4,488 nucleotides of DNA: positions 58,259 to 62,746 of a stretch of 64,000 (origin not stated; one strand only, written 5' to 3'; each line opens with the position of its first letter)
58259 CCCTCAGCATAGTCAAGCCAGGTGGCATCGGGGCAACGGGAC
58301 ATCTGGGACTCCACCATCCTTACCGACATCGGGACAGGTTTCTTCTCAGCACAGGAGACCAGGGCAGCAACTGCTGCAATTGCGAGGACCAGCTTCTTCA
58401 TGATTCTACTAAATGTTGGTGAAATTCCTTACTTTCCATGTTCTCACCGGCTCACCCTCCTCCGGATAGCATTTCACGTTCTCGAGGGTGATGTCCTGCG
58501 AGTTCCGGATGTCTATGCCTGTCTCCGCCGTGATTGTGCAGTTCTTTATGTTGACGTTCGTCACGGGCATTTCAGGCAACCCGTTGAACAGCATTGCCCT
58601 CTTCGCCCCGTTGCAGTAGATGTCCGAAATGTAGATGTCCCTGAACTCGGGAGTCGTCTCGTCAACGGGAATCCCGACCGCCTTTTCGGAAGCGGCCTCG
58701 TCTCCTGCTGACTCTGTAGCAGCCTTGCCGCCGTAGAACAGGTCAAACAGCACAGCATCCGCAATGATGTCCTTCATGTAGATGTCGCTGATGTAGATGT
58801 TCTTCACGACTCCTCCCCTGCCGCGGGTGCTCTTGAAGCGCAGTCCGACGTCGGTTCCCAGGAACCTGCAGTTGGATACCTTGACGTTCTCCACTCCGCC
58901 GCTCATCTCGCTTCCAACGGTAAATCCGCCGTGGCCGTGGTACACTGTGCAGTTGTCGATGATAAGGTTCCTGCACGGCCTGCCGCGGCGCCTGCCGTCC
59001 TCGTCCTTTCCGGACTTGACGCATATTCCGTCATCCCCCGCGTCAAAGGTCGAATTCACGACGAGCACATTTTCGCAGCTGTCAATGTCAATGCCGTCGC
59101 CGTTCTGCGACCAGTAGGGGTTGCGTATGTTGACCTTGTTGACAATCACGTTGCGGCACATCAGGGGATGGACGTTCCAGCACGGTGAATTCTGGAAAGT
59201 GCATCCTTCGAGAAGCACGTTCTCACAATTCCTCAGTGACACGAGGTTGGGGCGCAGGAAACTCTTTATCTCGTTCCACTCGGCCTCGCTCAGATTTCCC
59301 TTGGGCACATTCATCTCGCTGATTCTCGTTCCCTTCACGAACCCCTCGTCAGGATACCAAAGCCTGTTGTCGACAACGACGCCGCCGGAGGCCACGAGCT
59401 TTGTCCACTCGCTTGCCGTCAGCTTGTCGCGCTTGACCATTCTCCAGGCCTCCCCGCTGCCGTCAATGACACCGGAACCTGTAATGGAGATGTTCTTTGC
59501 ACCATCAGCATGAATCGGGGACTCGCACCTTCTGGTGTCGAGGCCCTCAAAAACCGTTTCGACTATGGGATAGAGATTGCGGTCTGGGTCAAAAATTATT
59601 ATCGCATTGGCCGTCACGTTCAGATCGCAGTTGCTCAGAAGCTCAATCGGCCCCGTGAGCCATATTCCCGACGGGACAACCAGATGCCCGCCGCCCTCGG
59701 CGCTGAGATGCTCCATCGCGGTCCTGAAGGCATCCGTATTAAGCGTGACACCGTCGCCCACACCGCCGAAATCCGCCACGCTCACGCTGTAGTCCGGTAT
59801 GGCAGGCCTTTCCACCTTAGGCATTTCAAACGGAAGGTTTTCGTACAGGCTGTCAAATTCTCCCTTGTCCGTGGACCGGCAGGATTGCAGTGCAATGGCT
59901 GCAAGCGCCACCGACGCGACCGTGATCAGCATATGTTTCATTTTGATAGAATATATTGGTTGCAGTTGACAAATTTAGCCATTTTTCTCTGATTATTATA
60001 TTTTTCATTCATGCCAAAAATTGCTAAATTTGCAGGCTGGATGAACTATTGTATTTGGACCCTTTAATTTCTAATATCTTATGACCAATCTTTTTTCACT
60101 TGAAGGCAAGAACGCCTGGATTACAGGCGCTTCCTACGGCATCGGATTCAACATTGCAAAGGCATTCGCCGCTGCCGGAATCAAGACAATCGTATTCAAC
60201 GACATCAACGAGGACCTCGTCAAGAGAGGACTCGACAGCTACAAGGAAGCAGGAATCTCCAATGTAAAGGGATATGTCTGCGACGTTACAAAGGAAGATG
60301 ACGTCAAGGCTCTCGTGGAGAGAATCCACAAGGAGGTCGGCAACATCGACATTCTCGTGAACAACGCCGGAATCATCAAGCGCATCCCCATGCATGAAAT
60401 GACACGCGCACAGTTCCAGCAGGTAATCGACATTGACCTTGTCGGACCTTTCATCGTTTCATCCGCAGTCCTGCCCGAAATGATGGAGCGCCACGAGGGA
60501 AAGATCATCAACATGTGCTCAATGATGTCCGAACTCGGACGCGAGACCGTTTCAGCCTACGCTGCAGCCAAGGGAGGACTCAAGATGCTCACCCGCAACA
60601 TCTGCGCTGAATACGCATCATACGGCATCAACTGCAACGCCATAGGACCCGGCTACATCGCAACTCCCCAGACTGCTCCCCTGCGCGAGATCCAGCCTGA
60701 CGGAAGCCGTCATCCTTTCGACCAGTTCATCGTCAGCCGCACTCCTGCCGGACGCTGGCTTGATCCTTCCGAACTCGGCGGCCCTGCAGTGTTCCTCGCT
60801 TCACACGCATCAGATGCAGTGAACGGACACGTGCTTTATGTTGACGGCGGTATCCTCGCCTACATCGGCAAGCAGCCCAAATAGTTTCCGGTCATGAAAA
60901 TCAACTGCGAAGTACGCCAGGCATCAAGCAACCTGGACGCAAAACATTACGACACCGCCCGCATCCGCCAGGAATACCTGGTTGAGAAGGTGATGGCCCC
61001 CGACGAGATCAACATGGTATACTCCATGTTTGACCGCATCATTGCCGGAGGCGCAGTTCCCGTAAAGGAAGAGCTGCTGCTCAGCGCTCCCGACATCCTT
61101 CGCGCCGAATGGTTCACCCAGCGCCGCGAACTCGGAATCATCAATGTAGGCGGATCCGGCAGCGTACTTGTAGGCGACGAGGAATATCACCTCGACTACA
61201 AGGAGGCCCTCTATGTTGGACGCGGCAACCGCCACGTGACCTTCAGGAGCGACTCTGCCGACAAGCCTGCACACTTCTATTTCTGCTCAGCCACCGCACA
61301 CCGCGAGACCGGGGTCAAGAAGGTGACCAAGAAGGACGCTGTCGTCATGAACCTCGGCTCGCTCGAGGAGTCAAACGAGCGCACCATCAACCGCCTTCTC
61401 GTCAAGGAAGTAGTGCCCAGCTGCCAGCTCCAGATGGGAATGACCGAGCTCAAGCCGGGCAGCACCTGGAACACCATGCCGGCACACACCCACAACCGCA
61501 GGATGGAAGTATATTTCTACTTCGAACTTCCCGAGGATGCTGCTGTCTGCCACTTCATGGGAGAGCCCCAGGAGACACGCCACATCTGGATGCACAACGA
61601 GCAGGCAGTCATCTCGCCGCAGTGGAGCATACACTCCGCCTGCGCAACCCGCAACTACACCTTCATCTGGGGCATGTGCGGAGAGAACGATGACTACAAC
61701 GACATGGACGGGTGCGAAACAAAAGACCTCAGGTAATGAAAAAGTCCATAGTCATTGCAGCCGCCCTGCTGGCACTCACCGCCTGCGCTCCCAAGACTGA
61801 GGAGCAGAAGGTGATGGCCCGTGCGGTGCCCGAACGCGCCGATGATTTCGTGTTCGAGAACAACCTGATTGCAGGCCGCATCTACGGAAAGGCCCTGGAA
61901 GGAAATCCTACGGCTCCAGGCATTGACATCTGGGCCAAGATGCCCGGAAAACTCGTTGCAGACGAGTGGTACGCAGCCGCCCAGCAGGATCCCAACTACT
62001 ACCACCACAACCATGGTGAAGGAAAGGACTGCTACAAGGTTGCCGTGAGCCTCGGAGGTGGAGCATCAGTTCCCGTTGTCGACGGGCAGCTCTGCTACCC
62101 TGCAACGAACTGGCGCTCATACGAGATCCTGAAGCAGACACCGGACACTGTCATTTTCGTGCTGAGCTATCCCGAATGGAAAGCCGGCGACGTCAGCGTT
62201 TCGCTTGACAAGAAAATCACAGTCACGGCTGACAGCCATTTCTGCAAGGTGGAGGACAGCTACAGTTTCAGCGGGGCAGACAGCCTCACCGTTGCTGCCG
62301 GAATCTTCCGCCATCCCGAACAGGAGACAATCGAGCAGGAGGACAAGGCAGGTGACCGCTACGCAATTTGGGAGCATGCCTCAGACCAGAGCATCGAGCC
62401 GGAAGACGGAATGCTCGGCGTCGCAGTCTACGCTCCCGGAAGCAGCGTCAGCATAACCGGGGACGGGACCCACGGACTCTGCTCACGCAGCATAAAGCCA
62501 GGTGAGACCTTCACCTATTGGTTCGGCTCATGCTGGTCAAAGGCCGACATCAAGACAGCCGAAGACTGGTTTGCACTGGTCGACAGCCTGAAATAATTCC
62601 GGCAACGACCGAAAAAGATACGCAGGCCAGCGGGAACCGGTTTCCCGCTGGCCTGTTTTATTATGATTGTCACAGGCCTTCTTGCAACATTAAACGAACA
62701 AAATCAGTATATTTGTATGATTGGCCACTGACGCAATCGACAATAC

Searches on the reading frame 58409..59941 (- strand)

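Call 77: search_protein_families(library=pfam, proteins=[window:58409-59941:-], max_evalue=0.001)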
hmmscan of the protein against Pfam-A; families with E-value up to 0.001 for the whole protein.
window:58409-59941:- (510 aa): 5 families
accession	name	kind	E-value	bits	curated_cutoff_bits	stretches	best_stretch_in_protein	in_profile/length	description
PF00295.23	Glyco_hydro_28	-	1.4e-34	120.1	22.9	1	230-409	90-259/324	Glycosyl hydrolases family 28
PF13229.12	Beta_helix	-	1.1e-14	54.8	25.9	1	232-372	24-147/158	Right handed beta helix region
PF12708.12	Pect-lyase_RHGA_epim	-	3.9e-12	46.9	27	0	53-102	2-53/213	Rhamnogalacturonase A/epimerase, pectate lyase-like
PF05048.19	NosD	-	6.3e-05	22.9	23.6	0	270-359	27-104/212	Periplasmic copper-binding protein (NosD)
PF12541.14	DUF3737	-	0.00065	19.4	23.9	0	233-290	90-144/275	Protein of unknown function (DUF3737)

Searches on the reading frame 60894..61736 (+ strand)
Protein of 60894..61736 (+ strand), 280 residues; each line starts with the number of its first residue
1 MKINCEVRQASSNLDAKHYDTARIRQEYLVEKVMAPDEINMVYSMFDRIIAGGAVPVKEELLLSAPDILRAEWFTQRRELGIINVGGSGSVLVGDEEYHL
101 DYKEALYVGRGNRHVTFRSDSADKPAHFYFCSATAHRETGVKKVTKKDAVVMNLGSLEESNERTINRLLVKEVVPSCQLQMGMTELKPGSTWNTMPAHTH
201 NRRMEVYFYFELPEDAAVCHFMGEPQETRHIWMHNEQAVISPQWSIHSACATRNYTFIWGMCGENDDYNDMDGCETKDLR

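Call 77: search_protein_families(library=pfam, proteins=[window:60894-61736:+], max_evalue=0.001)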
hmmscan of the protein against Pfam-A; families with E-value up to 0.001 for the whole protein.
window:60894-61736:+ (280 aa): 1 family
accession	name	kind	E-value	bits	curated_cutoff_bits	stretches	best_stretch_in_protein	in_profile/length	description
PF04962.18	KduI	-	2.1e-27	96.6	23.9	1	40-268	13-254/262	KduI/IolB family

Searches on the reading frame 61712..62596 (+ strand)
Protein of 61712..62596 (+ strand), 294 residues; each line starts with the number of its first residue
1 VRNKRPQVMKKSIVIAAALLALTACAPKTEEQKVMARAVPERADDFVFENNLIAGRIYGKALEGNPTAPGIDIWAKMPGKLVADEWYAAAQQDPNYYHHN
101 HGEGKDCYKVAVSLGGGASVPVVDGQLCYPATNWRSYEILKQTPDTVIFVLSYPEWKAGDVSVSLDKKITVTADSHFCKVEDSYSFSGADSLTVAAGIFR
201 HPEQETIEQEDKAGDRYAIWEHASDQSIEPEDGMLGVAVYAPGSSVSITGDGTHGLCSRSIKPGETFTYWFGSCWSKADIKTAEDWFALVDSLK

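Call 77: search_protein_families(library=pfam, proteins=[window:61712-62596:+], max_evalue=0.001)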
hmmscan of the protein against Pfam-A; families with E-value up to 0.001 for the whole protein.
window:61712-62596:+ (294 aa): 1 family
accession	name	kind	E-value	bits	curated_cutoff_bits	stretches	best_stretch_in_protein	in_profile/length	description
PF16153.10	DUF4861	-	3.5e-50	171.5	22.3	1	36-292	117-369/380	Domain of unknown function (DUF4861)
